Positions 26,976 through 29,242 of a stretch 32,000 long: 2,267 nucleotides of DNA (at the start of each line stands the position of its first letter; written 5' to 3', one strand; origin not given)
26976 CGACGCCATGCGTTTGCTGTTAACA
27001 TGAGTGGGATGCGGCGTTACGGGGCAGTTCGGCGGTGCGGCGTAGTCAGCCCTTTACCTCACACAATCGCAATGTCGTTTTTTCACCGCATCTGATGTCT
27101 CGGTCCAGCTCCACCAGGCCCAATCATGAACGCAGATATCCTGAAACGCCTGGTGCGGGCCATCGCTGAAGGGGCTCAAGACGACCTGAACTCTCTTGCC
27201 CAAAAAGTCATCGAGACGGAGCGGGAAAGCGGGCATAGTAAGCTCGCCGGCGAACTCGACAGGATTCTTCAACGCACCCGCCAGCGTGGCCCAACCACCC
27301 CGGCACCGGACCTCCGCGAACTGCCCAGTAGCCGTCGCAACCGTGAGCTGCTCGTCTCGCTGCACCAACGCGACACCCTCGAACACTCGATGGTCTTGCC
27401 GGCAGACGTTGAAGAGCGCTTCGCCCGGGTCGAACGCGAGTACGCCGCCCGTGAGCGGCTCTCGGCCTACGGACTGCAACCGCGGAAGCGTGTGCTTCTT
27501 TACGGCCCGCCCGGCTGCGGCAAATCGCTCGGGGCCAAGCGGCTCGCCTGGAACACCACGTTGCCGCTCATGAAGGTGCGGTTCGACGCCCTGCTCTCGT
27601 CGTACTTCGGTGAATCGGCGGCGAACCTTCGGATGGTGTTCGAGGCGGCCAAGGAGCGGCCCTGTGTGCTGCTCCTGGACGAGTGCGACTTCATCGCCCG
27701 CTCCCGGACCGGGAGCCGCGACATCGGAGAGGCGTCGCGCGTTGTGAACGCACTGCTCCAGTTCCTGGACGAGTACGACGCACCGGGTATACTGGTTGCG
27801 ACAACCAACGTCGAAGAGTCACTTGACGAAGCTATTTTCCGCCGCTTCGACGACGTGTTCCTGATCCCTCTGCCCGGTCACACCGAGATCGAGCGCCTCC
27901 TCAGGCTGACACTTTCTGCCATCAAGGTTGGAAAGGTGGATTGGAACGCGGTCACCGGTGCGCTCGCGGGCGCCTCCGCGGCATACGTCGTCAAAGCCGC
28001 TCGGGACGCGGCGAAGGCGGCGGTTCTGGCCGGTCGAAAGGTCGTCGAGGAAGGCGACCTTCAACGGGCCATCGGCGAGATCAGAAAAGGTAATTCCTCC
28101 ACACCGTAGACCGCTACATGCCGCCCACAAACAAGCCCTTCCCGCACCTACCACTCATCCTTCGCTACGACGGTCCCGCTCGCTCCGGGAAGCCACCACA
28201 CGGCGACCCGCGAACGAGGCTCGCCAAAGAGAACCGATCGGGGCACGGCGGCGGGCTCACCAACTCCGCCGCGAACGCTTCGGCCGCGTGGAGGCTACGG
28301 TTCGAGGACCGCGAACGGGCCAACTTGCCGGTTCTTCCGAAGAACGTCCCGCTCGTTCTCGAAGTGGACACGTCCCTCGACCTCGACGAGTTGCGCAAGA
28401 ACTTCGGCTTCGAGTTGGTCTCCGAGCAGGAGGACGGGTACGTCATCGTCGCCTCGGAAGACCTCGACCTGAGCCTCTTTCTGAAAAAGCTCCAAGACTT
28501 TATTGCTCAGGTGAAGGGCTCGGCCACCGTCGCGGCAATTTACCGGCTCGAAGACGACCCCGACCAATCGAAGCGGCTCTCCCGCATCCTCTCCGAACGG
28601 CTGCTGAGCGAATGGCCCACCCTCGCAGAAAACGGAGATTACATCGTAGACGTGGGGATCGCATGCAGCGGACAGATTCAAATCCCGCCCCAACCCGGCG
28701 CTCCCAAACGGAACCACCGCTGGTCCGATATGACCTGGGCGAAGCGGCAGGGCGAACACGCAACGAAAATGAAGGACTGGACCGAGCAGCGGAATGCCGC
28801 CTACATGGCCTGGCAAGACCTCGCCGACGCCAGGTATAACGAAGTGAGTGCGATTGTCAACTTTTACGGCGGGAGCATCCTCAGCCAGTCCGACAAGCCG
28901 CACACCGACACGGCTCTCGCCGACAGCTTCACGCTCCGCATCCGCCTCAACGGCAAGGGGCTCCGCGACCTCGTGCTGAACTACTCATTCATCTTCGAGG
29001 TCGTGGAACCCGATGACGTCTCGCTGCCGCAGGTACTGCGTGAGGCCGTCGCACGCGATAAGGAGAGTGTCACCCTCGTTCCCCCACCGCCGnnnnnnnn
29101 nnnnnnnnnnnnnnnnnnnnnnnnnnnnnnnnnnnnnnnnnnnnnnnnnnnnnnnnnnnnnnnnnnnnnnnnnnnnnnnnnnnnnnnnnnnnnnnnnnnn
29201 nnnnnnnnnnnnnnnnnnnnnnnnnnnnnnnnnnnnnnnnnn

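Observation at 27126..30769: Tightly coupled AAA+ ATPase + giant S8 subtilase cassette in a tRNA-linked island (ietAS-like defence candidate)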

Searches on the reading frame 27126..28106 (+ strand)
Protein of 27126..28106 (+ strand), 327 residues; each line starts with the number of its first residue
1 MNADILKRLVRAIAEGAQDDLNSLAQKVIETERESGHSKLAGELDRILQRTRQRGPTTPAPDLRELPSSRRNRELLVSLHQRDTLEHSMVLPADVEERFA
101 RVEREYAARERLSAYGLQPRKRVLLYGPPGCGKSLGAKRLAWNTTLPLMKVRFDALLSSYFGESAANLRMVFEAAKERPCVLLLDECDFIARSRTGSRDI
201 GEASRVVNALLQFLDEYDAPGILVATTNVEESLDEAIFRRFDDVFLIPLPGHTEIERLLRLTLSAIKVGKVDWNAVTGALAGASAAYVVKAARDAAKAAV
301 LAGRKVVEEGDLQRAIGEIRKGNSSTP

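Call 4: search_protein_families(library=padloc, proteins=[window:27126-28106:+], max_evalue=0.01)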
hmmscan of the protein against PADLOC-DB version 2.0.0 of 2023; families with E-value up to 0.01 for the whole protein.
window:27126-28106:+ (327 aa): 7 families
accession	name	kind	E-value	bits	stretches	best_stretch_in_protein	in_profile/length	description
PDLC02196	IetA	-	9.2e-76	253.7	1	6-321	7-323/374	-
PDLC02195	IetA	-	1e-62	210.7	1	3-306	4-323/395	-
PDLC04232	IetA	-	1.5e-58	196.8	1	2-306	3-303/330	-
PDLC04231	IetA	-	1.2e-41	141.3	1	3-259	4-256/262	-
PDLC00915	TRIP13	-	6.8e-16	56.5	1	85-267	27-228/302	TRIP13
PDLC00914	TRIP13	-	4.2e-12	44.1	1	165-276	122-244/302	TRIP13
PDLC04140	mad8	-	0.0041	14.7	0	117-144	24-51/314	mads_8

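Call 5: search_protein_families(library=pfam, proteins=[window:27126-28106:+], max_evalue=0.01)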
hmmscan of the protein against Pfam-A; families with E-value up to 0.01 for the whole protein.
window:27126-28106:+ (327 aa): 7 families
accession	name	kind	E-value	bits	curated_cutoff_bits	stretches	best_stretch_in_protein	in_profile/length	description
PF00004.35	AAA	-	2.7e-30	105.9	21.2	1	123-249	1-131/131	ATPase family associated with various cellular activities (AAA)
PF13401.12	AAA_22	-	0.00012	22.9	27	0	123-141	8-26/130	AAA domain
PF13481.12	AAA_25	-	0.00063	19.9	27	0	102-141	15-54/195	AAA domain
PF13521.12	AAA_28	-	0.00081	20.1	27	0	122-141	1-20/164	AAA domain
PF13191.12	AAA_16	-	0.0014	19.6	32.6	0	121-214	25-124/167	AAA ATPase domain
PF01078.27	Mg_chelatase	-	0.0046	16.8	20.3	0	121-149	23-49/207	Magnesium chelatase, subunit ChlI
PF07728.20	AAA_5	-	0.0066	16.9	22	0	123-144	2-23/139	AAA domain (dynein-related subfamily)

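Call 6: search_protein_families(library=ncbifam, proteins=[window:27126-28106:+], max_evalue=0.01)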
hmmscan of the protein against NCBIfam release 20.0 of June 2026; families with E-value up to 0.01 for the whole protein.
window:27126-28106:+ (327 aa): 14 families
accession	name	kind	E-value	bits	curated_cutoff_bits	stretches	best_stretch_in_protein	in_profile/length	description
NF042959.1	IteA_antiphage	equivalog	1.7e-65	221.6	510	1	20-320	21-325/367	anti-phage ATPase IteA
NF003069.1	PRK03992.1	subfamily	2.3e-33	115.9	500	1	95-323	140-376/379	proteasome-activating nucleotidase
TIGR01242.2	TIGR01242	subfamily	5.9e-31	107.8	500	1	108-323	136-359/362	proteasome-activating nucleotidase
NF047747.1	PrtsmActNtasePan2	equivalog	1.5e-29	103.5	700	1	99-323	164-396/397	proteasome-activating nucleotidase Pan2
NF047748.1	PrtsmActNtasePan1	equivalog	7.7e-26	91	750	1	93-323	155-393/405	proteasome-activating nucleotidase Pan1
TIGR01241.2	FtsH_fam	equivalog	9.5e-26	90.7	600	1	115-323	190-406/598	ATP-dependent zinc metalloprotease FtsH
TIGR01243.1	CDC48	subfamily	6.8e-25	87.5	802.65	1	102-304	469-677/733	CDC48 family AAA ATPase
NF041006.2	cell_div_CdvC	equivalog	2.6e-19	69.4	650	1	119-292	133-315/370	cell division protein CdvC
NF008004.0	PRK10733.1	equivalog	1.5e-18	66.1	1008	1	111-321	176-394/644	ATP-dependent zinc metalloprotease FtsH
TIGR03689.1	pup_AAA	equivalog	8.7e-17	61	504.75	1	102-239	198-352/512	proteasome ATPase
NF003229.0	PRK04195.1-5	equivalog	0.00072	18.4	280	1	118-220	41-137/413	replication factor C large subunit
TIGR03922.1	T7SS_EccA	equivalog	0.0047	15.5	466.65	1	101-215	290-411/557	type VII secretion AAA-ATPase EccA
NF003226.0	PRK04195.1-1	equivalog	0.0049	15.9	588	1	119-234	39-147/405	replication factor C large subunit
NF003745.1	PRK05342.1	equivalog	0.0092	14.9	359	0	120-214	109-212/418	ATP-dependent Clp protease ATP-binding subunit ClpX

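Call 23: search_solved_structures(query=window:27126-28106:+, max_evalue=1e-10)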
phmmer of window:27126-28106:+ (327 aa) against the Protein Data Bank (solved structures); distinct sequences matched with E-value up to 1e-10: 264 (the best 60 are shown).
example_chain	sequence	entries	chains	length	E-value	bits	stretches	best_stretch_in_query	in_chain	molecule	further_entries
6oaa_B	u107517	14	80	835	5.4e-49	170.5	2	102-305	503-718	Cell division control protein 48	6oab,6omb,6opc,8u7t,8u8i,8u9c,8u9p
8dar_A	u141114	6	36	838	5.4e-49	170.5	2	102-305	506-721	Cell division control protein 48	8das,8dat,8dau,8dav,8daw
7wub_D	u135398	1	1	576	1.2e-48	169.3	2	110-300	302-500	Transitional endoplasmic reticulum ATPase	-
7wub_C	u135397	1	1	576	1.3e-48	169.2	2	110-300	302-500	Transitional endoplasmic reticulum ATPase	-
6oa9_A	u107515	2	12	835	1.4e-48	169.1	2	102-305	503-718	Cell division control protein 48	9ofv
6mck_A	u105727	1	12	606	1.5e-48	169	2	110-300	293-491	Transitional endoplasmic reticulum ATPase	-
9ox9_A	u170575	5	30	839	1.7e-48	168.8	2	110-301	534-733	vesicle-fusing ATPase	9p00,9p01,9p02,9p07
7rlj_A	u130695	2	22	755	3.2e-48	167.9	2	110-300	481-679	Transitional endoplasmic reticulum ATPase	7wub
8yka_A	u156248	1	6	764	3.3e-48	167.9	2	110-300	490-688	Transitional endoplasmic reticulum ATPase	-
7y4w_A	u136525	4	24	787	3.7e-48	167.7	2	110-300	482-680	Transitional endoplasmic reticulum ATPase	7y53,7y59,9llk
7mdm_B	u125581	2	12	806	4e-48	167.6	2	110-300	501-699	Transitional endoplasmic reticulum ATPase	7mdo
7bp9_A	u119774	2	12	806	4e-48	167.6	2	110-300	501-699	Transitional endoplasmic reticulum ATPase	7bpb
7bp8_A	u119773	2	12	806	4e-48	167.6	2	110-300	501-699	Transitional endoplasmic reticulum ATPase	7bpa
5c19_A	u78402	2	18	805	4e-48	167.6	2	110-300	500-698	Transitional endoplasmic reticulum ATPase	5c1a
7k57_A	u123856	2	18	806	4e-48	167.6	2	110-300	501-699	Transitional endoplasmic reticulum ATPase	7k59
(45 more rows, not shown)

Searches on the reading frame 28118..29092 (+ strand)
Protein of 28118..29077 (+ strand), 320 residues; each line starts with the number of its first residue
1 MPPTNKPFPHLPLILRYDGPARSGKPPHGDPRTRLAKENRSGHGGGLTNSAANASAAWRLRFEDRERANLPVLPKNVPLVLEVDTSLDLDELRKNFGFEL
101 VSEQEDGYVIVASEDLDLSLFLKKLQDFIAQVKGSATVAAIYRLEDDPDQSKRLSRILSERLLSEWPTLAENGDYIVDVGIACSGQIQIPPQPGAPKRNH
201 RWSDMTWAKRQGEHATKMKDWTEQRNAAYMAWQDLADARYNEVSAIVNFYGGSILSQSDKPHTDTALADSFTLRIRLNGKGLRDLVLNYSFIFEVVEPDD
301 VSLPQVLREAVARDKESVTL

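Call 30: search_protein_representatives(protein=window:28118-29077:+)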
Query: 320 residues. Proteins with E-value up to 0.001 (for the whole library): 325; up to 1e-10: 242; up to 1e-30: 87. The best 150 are listed.
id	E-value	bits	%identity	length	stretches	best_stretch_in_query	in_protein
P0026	7.3e-83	294.9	52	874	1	1-320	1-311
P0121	7.3e-82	291.7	63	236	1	36-244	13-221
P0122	5.4e-76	272.4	46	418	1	1-305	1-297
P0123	6.9e-76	272.0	47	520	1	6-317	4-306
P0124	1.6e-73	264.3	44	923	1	5-311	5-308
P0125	2.8e-73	263.5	48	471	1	3-307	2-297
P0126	1.1e-67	245.1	43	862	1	7-308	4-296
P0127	1.9e-64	234.4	42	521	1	7-303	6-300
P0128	4.2e-64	233.3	45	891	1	6-301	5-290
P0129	1.0e-58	215.6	40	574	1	8-309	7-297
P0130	1.0e-58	215.6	42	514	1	7-305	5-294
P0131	5.0e-57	210.1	46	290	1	77-317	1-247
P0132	1.4e-55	205.3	40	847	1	8-309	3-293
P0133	1.4e-54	202.1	40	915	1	6-300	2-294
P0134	3.7e-54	200.6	47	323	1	82-319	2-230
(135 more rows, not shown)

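Call 52: predict_structure(alignment_id=A3)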
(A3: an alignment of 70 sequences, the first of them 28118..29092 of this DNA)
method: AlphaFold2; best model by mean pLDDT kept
length: 325 residues; sequences in the alignment: 70
mean_pLDDT: 89.6   pTM: 0.80
mean pLDDT of the five models: 89.6, 88.6, 87.8, 86.2, 84.5
residues with pLDDT >= 90: 254; 70-90: 40; 50-70: 19; < 50: 12
segments of 3 or more residues with pLDDT < 50: 10-15
pLDDT, mean of each block of 10 residues (from residue 1): 53 49 61 95 96 94 94 92 93 92 92 93 96 93 90 95 96 97 92 97 98 98 97 97 97 96 92 98 96 93 74 78 75
secondary structure, 60 per line:
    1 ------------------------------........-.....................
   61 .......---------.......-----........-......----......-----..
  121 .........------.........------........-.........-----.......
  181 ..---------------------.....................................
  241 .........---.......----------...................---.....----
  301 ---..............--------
elements in order: H31-38 H40-67 E77-83 H89-96 E98-103 E108-113 H119-129 H136-140 E141-144 H151-157 H160-168 E174-182 H204-249 E253-259 E270-278 H279-288 E292-296 H304-317

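Call 54: fold_search(model_id=the predicted structure, library=pdb)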
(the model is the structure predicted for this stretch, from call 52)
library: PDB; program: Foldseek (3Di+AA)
matches with E <= 10: 447; with E <= 0.001: 0
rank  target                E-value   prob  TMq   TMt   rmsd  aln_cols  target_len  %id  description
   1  6u9d_H                3.2e-03  0.75  0.20  0.24  16.3       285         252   11  Saccharomyces cerevisiae acetohydroxyacid synthase (released 2020-07-15)
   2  6wo1_B                5.7e-03  0.75  0.18  0.28  15.4       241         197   10  Hybrid acetohydroxyacid synthase complex structure with Cryptococcus neoformans AHAS catalytic subunit and Saccharomyc (released 2020-07-15)
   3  6u9d_C                1.0e-02  0.51  0.18  0.23  17.0       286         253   10  Saccharomyces cerevisiae acetohydroxyacid synthase (released 2020-07-15)
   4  6u9d_T                1.4e-02  0.47  0.18  0.24  16.8       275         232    9  Saccharomyces cerevisiae acetohydroxyacid synthase (released 2020-07-15)
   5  6u9d_D                1.6e-02  0.60  0.19  0.24  16.6       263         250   11  Saccharomyces cerevisiae acetohydroxyacid synthase (released 2020-07-15)
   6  2nyi_B                6.6e-02  0.30  0.16  0.28  13.9       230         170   11  Crystal Structure of an Unknown Protein from Galdieria sulphuraria (released 2006-12-12)
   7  2pc6_A                9.3e-02  0.30  0.17  0.28  15.0       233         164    8  Crystal structure of putative acetolactate synthase- small subunit from Nitrosomonas europaea (released 2007-04-10)
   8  7z3x_A                9.3e-02  0.23  0.19  0.27  16.8       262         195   11  Crystal structure of FIR RRM1-2 Y115F mutant bound to FUSE ssDNA (released 2022-11-09)
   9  2j5a                  9.9e-02  0.69  0.15  0.39  14.9       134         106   10  Folding of S6 structures with divergent amino-acid composition: pathway flexibility within partly overlapping foldons (released 2006-10-25)
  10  2wvd_B                9.9e-02  0.44  0.18  0.38  15.5       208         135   12  Structural and mechanistic insights into Helicobacter pylori NikR function (released 2010-01-19)
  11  2caj_A                9.9e-02  0.38  0.17  0.34  14.7       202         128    9  NikR from Helicobacter pylori in closed trans-conformation and nickel bound to 4 intermediary sites (released 2006-07-17)
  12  6vz8_F                1.2e-01  0.18  0.16  0.27  14.7       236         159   12  Arabidopsis thaliana acetohydroxyacid synthase complex with valine bound (released 2020-07-15)
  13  2f1f_B                1.5e-01  0.23  0.17  0.29  12.9       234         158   11  Crystal structure of the regulatory subunit of acetohydroxyacid synthase isozyme III from E. coli (released 2006-01-24)
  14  2wvd_D                1.6e-01  0.33  0.18  0.36  15.6       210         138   11  Structural and mechanistic insights into Helicobacter pylori NikR function (released 2010-01-19)
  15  2ca9_B                1.7e-01  0.44  0.19  0.38  15.4       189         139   10  apo-NIKR from helicobacter pylori in closed trans-conformation (released 2006-07-17)
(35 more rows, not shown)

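Call 71: fold_search(model_id=the predicted structure, library=viral)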
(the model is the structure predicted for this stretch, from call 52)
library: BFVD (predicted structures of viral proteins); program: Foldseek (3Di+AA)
matches with E <= 10: 287; with E <= 0.001: 0
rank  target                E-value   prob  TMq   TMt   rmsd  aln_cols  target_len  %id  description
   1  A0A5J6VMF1            1.2e-02  0.66  0.17  0.27  21.1       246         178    8  Uncharacterized protein [Megaviridae environmental sample]
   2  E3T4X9                1.2e-01  0.14  0.15  0.22  19.8       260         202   13  Uncharacterized protein [Cafeteria roenbergensis virus (strain BV-PW1)]
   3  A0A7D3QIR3            1.4e-01  0.47  0.23  0.11  22.1       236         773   10  Nonstructural protein [Parvoviridae sp.]
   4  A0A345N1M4            2.4e-01  0.44  0.20  0.35  14.6       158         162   11  (no name in the UniProt tables at hand)
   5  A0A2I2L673            2.7e-01  0.23  0.21  0.30  10.6       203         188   10  Restriction endonuclease [Orpheovirus IHUMI-LCC2]
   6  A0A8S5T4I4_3          2.7e-01  0.13  0.15  0.05  19.2       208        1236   12  Tape measure protein N-terminal domain-containing protein [Siphoviridae sp. ctn8e14]
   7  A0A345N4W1            2.7e-01  0.10  0.15  0.11  19.5       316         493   11  (no name in the UniProt tables at hand)
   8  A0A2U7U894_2          3.4e-01  0.05  0.11  0.04  26.0       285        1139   12  DNA-directed RNA polymerase subunit [Pandoravirus quercus]
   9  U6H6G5                4.0e-01  0.25  0.20  0.15   9.6       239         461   11  GP117 [Caviid herpesvirus 2 str. CIDMTR]
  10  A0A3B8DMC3            4.8e-01  0.14  0.15  0.11  18.7       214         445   11  DNA-directed RNA polymerase (Fragment) [Acinetobacter phage AJO2]
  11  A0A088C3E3            5.3e-01  0.06  0.12  0.04  30.4       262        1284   14  (no name in the UniProt tables at hand)
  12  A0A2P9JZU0            5.7e-01  0.20  0.12  0.24  16.9       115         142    9  Uncharacterized protein [Salmonella phage vB_SpuP_Spp16]
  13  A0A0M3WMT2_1          5.7e-01  0.04  0.13  0.05  18.2       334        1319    7  RNA-directed RNA polymerase L [Caenorhabditis brenneri bunyavirus]
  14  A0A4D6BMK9            7.1e-01  0.07  0.14  0.16  24.0       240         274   11  Uncharacterized protein [Insect-associated ssDNA molecule]
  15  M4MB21                8.0e-01  0.10  0.17  0.18  28.5       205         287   14  (no name in the UniProt tables at hand)
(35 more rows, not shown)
